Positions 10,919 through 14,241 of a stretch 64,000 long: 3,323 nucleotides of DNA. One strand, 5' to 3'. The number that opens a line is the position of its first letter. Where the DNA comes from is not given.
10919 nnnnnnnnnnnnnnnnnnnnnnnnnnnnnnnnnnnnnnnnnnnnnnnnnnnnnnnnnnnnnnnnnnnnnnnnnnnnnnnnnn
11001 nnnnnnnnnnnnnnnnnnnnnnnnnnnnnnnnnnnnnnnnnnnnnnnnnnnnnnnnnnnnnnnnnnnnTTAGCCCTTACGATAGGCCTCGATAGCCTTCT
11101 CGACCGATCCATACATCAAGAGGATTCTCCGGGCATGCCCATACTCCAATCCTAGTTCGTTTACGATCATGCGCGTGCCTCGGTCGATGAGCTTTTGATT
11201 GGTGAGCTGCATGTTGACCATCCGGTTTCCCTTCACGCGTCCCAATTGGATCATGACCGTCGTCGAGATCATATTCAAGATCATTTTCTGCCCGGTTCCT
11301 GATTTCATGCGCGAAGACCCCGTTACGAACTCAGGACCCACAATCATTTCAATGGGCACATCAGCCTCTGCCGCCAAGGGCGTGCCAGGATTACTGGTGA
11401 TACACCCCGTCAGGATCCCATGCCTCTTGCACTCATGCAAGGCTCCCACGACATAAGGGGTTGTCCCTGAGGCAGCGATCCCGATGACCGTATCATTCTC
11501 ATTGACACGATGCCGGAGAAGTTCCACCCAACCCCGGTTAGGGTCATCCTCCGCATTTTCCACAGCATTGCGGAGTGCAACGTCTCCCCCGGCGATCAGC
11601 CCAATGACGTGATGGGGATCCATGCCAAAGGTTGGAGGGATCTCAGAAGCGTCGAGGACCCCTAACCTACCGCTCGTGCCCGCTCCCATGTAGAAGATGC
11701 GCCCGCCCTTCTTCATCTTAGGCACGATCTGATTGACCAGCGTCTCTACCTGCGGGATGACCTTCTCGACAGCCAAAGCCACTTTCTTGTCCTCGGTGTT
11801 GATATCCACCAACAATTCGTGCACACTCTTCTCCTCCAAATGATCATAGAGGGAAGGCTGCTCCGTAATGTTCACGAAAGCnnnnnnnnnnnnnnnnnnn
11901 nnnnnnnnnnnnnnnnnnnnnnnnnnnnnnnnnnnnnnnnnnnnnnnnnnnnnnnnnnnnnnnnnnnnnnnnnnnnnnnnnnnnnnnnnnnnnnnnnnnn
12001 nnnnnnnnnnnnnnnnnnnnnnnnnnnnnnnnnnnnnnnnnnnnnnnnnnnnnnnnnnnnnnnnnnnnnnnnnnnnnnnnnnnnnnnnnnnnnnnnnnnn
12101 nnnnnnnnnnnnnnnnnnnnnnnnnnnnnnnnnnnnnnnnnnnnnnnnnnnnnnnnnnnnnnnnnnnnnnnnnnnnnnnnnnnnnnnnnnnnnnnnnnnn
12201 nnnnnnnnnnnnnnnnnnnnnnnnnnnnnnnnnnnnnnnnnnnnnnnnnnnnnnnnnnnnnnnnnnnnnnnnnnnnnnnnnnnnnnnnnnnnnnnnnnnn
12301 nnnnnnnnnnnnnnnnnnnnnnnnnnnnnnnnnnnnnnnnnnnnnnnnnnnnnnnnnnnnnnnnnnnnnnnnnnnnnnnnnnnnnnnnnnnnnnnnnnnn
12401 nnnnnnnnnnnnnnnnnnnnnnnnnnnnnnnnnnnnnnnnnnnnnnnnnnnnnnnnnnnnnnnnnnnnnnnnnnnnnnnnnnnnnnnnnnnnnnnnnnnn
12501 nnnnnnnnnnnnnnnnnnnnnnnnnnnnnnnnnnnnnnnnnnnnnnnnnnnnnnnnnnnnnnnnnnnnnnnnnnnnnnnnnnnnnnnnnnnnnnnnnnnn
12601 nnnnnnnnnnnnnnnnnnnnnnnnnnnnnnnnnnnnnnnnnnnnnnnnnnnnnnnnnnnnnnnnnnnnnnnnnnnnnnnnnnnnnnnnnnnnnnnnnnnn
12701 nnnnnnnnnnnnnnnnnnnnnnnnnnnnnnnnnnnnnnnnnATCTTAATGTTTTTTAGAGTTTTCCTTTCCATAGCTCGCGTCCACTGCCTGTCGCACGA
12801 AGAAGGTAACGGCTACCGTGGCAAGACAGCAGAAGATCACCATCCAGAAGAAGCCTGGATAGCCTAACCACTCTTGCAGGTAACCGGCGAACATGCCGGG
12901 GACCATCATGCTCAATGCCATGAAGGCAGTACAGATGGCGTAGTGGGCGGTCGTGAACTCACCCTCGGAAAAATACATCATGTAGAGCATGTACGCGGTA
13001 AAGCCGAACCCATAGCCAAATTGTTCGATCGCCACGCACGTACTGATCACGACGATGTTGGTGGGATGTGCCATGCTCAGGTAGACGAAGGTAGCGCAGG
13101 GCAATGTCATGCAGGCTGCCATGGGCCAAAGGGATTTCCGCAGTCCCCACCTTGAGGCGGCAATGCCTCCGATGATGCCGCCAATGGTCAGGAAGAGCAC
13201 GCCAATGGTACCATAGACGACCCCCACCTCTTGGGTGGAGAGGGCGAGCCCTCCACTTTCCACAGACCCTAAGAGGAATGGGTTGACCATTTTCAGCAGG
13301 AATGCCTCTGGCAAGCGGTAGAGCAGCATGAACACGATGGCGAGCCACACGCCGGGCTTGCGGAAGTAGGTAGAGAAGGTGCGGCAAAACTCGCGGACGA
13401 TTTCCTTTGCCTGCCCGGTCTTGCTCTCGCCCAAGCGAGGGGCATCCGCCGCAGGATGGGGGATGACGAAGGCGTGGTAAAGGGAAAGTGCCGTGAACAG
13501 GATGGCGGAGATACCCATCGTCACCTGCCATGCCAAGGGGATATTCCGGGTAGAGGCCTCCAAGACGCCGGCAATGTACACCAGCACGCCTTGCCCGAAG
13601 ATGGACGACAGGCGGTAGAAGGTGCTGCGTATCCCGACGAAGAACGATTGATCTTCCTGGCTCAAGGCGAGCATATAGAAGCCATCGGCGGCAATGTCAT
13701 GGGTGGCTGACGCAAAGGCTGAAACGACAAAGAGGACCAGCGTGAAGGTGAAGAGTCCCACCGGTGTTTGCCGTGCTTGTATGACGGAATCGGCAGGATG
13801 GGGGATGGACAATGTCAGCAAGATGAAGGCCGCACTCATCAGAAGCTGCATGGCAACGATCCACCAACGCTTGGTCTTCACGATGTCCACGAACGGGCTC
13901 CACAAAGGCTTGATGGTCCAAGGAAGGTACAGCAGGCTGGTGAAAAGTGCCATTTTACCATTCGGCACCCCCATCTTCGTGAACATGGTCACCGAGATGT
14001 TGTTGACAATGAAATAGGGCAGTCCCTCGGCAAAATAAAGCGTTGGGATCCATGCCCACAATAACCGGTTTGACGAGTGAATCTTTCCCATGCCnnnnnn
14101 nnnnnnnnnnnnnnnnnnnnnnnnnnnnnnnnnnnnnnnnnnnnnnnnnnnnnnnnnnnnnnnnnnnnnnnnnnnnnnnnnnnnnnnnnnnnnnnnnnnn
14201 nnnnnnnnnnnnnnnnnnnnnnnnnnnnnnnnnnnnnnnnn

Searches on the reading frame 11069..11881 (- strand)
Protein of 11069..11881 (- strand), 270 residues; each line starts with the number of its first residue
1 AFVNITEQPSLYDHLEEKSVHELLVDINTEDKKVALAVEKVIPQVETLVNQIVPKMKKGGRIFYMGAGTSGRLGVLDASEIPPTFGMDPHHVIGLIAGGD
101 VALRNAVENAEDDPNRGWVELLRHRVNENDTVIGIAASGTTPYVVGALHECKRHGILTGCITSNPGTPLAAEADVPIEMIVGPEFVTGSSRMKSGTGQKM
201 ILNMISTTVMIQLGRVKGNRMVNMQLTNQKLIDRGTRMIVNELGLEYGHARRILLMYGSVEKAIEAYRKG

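Call 4: search_protein_families(library=pfam, proteins=[window:11069-11881:-], max_evalue=0.01)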
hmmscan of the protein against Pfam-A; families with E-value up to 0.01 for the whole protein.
window:11069-11881:- (270 aa): 5 families
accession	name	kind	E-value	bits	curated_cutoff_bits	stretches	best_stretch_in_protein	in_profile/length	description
PF22645.1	GKRP_SIS_N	-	7.8e-21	74.4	27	1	45-151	2-112/113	Glucokinase regulatory protein N-terminal SIS domain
PF01380.27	SIS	-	4.6e-11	43.1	25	1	125-204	50-127/131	SIS domain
PF22198.1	GKRP_SIS_2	-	7.3e-08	32.8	27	1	45-105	7-67/191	Glucokinase regulatory protein, second SIS domain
PF13580.11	SIS_2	-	3.2e-05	24.4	27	1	40-163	16-138/138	SIS domain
PF20741.3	GKRP-like_C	-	0.00044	21.2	27.7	1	219-255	2-38/100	C-terminal lid domain of glucokinase regulatory protein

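Call 5: search_protein_families(library=ncbifam, proteins=[window:11069-11881:-], max_evalue=0.001)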
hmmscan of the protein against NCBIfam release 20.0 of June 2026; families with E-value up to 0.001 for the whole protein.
window:11069-11881:- (270 aa): 7 families
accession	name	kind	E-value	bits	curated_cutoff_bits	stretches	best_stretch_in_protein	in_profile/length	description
NF003915.0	PRK05441.1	subfamily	1.2e-107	359.4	168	1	8-264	11-268/300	N-acetylmuramic acid 6-phosphate etherase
NF009222.0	PRK12570.1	subfamily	9e-93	310.5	255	1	15-255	25-265/307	N-acetylmuramic acid 6-phosphate etherase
TIGR00274.1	TIGR00274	equivalog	1.8e-88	296.4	302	1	14-257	12-255/291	N-acetylmuramic acid 6-phosphate etherase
TIGR03127.2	RuMP_HxlB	equivalog_domain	4.4e-06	26.7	160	0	125-185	69-129/178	6-phospho-3-hexuloisomerase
NF008458.0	PRK11337.1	equivalog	4.5e-05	22.6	378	1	126-177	186-237/293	MurR/RpiR family transcriptional regulator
NF001484.0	PRK00331.1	subfamily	0.00013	20.5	381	1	125-224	330-427/601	isomerizing glutamine--fructose-6-phosphate transaminase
TIGR01135.1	glmS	equivalog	0.00078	18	418.05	0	124-227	334-435/607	glutamine--fructose-6-phosphate transaminase (isomerizing)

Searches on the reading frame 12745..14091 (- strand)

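Call 4: search_protein_families(library=pfam, proteins=[window:12745-14091:-], max_evalue=0.01)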
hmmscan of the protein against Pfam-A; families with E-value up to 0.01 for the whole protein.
window:12745-14091:- (448 aa): 2 families
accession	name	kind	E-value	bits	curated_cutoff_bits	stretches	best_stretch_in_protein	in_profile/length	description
PF07690.21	MFS_1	-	2.3e-17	63.4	33.4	1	19-374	5-322/347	Major Facilitator Superfamily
PF13000.13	Acatn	-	3.3e-06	26.4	23.7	1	41-150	33-154/546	Acetyl-coenzyme A transporter 1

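Call 5: search_protein_families(library=ncbifam, proteins=[window:12745-14091:-], max_evalue=0.001)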
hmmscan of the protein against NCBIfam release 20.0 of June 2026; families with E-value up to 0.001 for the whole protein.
window:12745-14091:- (448 aa): 4 families
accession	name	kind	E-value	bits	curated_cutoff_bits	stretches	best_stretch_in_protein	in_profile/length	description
TIGR00901.2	2A0125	subfamily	5.5e-52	176.8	350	1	17-429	11-414/417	AmpG family muropeptide MFS transporter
NF008867.0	PRK11902.1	equivalog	3.2e-30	105.4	656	1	16-439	19-410/419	muropeptide transporter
NF008238.0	PRK11010.1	equivalog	1.5e-25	90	756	1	18-441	20-411/492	muropeptide MFS transporter AmpG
TIGR02718.1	sider_RhtX_FptX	subfamily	8.1e-16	57.9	356.15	1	12-418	3-376/390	RhtX/FptX family siderophore transporter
